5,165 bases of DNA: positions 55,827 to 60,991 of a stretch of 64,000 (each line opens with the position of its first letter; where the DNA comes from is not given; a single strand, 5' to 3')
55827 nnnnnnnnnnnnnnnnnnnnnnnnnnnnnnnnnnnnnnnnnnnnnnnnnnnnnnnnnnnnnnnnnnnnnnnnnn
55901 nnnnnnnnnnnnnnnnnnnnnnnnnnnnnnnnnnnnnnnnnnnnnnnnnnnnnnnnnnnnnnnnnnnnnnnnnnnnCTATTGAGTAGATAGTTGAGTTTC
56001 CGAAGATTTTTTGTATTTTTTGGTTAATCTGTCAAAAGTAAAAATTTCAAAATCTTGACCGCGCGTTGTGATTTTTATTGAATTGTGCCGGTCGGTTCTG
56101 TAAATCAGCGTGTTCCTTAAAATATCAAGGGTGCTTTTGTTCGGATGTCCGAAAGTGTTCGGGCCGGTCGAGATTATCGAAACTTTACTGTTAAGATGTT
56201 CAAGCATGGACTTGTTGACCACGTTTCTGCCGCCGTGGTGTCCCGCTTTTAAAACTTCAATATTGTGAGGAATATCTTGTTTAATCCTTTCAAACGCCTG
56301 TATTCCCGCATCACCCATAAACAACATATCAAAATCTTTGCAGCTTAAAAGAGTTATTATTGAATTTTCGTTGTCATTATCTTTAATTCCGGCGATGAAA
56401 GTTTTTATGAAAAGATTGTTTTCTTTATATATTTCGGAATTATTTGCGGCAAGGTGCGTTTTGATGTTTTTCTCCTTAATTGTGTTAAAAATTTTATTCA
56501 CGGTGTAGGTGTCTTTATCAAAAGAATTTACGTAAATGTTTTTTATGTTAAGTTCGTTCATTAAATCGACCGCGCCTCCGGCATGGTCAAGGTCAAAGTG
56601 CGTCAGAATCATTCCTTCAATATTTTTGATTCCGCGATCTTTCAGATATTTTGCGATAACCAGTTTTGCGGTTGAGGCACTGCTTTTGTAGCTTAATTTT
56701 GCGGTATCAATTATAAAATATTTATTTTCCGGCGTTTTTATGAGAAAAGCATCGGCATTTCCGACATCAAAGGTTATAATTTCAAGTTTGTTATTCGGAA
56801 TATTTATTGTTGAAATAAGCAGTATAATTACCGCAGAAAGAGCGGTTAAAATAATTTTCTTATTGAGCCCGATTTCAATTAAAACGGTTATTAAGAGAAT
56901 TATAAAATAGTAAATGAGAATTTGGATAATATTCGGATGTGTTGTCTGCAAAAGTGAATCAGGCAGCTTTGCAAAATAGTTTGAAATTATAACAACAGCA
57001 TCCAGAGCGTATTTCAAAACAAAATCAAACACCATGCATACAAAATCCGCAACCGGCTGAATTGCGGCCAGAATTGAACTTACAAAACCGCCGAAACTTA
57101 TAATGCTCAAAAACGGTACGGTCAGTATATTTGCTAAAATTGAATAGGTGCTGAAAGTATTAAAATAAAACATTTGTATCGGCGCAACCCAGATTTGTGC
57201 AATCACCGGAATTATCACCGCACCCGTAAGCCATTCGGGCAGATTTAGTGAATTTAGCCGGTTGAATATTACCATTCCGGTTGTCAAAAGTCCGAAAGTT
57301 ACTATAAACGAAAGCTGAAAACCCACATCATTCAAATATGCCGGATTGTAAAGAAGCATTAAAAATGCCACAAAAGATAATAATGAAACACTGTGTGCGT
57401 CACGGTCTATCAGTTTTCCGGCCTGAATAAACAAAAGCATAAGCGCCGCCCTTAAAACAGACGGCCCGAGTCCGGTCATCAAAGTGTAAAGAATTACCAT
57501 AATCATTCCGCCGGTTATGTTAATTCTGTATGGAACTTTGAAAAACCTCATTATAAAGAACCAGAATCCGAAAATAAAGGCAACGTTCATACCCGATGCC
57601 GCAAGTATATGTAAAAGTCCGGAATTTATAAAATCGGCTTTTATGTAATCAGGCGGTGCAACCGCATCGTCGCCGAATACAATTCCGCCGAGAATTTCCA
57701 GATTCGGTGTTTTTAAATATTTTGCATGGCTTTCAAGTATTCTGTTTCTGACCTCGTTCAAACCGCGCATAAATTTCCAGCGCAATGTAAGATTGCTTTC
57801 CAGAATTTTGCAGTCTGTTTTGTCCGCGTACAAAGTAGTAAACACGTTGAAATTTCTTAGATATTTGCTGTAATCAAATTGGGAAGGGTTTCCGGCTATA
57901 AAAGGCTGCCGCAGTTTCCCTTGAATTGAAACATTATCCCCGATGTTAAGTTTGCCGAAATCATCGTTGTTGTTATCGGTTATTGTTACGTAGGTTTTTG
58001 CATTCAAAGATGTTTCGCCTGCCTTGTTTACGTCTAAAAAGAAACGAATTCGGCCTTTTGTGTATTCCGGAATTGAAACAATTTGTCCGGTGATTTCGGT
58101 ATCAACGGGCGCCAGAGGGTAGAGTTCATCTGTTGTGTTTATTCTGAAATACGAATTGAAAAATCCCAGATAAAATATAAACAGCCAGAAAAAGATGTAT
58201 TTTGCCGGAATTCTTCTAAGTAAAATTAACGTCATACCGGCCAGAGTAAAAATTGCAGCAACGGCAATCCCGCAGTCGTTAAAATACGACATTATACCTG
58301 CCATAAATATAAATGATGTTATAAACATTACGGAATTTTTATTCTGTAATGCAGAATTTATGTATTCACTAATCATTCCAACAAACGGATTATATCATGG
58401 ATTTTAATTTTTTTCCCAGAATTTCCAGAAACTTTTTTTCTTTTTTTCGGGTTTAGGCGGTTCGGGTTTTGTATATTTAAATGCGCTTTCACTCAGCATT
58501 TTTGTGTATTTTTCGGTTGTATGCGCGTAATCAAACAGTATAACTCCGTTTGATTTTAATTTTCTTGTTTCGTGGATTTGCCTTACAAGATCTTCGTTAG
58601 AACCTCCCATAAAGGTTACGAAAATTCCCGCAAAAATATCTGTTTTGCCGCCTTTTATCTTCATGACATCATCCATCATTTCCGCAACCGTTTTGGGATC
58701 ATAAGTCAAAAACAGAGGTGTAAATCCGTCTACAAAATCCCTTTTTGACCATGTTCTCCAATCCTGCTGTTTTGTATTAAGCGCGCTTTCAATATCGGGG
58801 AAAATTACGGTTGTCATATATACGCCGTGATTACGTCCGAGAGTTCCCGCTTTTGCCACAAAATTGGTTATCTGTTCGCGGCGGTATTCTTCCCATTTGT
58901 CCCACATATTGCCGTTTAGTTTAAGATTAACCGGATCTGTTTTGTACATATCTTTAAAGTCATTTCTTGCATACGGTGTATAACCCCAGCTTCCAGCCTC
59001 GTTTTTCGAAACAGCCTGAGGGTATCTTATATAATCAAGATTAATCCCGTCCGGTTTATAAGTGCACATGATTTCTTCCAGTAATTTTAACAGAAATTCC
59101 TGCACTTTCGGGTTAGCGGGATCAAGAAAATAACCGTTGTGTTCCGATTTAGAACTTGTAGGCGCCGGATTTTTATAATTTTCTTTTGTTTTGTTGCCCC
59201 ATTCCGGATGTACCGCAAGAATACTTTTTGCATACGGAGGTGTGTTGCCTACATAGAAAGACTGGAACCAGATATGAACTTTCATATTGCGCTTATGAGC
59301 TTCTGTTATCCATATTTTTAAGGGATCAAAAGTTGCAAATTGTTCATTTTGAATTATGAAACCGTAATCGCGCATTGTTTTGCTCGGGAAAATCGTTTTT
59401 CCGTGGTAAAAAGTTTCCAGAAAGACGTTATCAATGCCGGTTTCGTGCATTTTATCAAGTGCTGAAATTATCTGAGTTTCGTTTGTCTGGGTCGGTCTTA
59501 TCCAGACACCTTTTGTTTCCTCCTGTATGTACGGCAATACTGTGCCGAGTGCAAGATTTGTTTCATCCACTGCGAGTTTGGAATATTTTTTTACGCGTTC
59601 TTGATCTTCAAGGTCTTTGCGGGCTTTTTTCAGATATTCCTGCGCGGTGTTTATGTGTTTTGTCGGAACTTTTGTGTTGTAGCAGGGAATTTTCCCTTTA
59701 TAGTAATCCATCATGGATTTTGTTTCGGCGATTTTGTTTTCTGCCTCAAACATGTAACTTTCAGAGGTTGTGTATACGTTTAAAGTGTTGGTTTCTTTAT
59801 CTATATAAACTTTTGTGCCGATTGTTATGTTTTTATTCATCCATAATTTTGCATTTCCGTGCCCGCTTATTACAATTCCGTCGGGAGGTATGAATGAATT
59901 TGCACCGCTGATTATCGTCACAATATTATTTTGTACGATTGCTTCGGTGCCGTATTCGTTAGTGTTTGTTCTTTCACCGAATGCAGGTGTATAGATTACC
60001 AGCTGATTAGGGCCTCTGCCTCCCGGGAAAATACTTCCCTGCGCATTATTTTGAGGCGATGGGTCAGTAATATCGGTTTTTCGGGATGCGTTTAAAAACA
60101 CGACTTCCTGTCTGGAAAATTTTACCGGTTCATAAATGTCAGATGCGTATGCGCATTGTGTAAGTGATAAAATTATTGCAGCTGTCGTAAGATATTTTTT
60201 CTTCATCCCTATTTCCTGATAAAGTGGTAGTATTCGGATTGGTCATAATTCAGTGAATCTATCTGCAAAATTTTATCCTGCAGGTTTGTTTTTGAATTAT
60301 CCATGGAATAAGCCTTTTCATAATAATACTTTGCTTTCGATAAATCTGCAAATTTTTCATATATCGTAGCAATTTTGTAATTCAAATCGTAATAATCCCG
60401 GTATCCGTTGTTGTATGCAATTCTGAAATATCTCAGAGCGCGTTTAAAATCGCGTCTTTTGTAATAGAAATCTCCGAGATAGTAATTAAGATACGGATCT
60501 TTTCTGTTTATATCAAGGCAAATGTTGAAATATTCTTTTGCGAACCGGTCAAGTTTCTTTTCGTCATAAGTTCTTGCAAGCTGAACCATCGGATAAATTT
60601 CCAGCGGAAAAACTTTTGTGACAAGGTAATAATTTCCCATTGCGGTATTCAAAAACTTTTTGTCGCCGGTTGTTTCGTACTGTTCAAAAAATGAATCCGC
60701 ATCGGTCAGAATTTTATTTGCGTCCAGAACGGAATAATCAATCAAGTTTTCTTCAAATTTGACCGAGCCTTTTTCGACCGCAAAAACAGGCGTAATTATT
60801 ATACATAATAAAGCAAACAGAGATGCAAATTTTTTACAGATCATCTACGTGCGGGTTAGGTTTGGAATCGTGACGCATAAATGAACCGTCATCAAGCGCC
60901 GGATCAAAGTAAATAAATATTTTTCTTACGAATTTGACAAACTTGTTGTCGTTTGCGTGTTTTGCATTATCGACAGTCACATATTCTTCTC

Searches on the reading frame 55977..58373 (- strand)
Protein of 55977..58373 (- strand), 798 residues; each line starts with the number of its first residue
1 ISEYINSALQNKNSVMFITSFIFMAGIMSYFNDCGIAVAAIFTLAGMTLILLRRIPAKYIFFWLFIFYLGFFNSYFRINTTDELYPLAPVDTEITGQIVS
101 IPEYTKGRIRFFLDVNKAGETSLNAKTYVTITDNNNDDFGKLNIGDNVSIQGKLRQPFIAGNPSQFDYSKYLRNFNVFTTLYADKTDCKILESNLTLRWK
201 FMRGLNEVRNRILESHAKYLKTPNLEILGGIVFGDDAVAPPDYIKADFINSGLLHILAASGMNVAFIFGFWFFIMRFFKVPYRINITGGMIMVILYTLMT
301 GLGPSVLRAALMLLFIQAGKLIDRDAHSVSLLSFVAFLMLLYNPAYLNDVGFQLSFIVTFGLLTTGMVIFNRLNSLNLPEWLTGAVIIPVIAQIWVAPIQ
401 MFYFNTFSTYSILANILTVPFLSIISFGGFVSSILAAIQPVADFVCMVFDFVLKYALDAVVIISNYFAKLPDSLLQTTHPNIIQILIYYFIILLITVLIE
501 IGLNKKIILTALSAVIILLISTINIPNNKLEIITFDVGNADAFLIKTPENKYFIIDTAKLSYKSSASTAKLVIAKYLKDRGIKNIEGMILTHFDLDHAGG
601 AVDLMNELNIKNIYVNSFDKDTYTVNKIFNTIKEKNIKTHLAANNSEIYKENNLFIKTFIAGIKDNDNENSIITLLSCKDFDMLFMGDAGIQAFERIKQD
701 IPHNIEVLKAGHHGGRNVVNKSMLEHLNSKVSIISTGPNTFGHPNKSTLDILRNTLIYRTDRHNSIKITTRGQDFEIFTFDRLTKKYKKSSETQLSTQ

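Call 36: search_protein_families(library=pfam, proteins=[window:55977-58373:-], max_evalue=0.001)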
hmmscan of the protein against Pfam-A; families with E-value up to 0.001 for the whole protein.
window:55977-58373:- (798 aa): 3 families
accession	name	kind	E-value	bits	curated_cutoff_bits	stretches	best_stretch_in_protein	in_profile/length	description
PF03772.21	Competence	-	4.8e-55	187.2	23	1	232-499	2-267/270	Competence protein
PF13567.11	DUF4131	-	1.3e-23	83.9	31.6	1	37-185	9-161/165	Domain of unknown function (DUF4131)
PF00753.33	Lactamase_B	-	1.3e-09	38.7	22.7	1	537-615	3-74/196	Metallo-beta-lactamase superfamily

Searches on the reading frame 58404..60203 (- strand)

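Call 36: search_protein_families(library=pfam, proteins=[window:58404-60203:-], max_evalue=0.001)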
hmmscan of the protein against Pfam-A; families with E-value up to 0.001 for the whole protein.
window:58404-60203:- (599 aa): 3 families
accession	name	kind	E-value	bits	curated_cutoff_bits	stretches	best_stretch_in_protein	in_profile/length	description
PF02638.21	GHL10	-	6e-26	91.7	27.9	1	233-496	5-258/311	Glycosyl hydrolase-like 10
PF14871.12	GHL6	-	3.2e-06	27.8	35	1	250-390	7-131/132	Hypothetical glycosyl hydrolase 6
PF13200.12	DUF4015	-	1e-05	25.3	27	1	352-475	107-202/313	Putative glycosyl hydrolase domain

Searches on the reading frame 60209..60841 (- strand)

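Call 36: search_protein_families(library=pfam, proteins=[window:60209-60841:-], max_evalue=0.001)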
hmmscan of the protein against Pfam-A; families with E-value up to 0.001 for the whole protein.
window:60209-60841:- (210 aa): 4 families
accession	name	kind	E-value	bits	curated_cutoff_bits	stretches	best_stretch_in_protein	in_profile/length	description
PF07719.23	TPR_2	-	5.5e-05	23.4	27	0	117-142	2-27/34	Tetratricopeptide repeat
PF13424.12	TPR_12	-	0.00023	21.7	30.1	0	120-182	7-76/77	Tetratricopeptide repeat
PF08238.18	Sel1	-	0.00046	21.1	30.7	0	120-147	11-36/36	Sel1 repeat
PF13181.12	TPR_8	-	0.00049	20.5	25.7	0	152-182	2-32/34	Tetratricopeptide repeat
